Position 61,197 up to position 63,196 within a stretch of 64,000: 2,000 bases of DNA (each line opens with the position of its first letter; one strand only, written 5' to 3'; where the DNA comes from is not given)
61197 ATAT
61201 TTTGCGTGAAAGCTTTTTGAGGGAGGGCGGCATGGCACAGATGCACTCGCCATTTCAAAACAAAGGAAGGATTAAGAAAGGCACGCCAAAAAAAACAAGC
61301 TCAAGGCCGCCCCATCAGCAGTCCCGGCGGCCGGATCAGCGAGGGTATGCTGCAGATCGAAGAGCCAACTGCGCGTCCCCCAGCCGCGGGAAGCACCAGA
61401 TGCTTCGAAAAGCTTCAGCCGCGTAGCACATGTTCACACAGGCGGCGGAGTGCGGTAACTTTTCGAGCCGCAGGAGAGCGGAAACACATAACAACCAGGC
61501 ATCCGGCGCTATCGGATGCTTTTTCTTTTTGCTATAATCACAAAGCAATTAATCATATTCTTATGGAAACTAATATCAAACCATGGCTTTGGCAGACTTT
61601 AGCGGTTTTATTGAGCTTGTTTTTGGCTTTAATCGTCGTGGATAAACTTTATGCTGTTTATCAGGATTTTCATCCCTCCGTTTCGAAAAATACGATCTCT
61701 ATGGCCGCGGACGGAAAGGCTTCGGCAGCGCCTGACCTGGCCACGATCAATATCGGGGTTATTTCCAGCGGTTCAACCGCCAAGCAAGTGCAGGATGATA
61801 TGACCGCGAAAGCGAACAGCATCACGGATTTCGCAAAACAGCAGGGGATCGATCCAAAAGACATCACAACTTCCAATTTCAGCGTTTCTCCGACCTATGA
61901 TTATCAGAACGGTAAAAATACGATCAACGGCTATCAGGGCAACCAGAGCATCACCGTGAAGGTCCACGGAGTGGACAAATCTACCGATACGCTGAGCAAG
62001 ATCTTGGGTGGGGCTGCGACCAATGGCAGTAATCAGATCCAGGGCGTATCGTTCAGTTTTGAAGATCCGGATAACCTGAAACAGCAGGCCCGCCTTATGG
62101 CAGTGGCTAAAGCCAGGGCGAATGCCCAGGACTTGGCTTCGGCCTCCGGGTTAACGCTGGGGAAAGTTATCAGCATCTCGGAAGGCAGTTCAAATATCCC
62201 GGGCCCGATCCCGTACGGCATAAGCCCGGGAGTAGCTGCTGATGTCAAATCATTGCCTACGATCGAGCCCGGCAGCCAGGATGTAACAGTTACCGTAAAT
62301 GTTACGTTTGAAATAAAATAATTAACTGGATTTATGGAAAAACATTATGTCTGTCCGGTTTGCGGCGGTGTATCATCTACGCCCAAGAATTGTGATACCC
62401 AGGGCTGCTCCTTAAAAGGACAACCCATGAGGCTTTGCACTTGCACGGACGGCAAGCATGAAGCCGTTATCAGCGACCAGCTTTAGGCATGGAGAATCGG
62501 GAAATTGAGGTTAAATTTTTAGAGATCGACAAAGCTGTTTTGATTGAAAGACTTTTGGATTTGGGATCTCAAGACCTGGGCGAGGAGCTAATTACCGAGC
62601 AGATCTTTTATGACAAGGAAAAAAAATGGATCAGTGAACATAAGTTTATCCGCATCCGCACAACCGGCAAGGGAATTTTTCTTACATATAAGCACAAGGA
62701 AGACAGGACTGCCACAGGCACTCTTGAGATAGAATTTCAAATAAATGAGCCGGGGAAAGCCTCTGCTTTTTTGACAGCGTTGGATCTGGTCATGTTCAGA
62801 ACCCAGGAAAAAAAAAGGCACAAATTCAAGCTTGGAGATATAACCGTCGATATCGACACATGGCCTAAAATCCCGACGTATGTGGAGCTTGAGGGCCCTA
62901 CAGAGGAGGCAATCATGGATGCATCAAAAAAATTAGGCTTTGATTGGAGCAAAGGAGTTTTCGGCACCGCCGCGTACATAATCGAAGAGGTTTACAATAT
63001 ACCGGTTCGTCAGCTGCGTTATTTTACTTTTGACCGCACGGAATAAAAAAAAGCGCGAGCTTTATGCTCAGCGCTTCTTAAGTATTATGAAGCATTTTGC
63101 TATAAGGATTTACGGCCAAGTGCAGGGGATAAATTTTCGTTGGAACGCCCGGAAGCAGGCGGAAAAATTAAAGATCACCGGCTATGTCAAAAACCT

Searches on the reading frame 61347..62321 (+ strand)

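Call 65: search_protein_families(library=pfam, proteins=[window:61347-62321:+], max_evalue=0.001)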
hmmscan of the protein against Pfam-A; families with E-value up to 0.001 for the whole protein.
window:61347-62321:+ (324 aa): 1 family
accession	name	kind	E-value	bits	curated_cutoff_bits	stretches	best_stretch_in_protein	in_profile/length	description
PF04402.19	SIMPL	-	1.1e-53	183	25.2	1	117-321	1-205/205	Protein of unknown function (DUF541)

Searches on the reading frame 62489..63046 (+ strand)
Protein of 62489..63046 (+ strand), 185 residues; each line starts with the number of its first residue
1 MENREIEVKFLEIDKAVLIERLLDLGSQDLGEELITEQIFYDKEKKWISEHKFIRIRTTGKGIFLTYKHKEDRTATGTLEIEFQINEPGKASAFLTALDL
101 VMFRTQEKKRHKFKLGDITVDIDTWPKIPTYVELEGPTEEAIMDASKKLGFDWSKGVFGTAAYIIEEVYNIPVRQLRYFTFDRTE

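Call 65: search_protein_families(library=pfam, proteins=[window:62489-63046:+], max_evalue=0.001)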
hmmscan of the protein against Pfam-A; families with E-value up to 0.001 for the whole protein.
window:62489-63046:+ (185 aa): 1 family
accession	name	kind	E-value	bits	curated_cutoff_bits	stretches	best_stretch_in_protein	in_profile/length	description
PF01928.26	CYTH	-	1.2e-14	55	23.2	1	3-141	1-152/179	CYTH domain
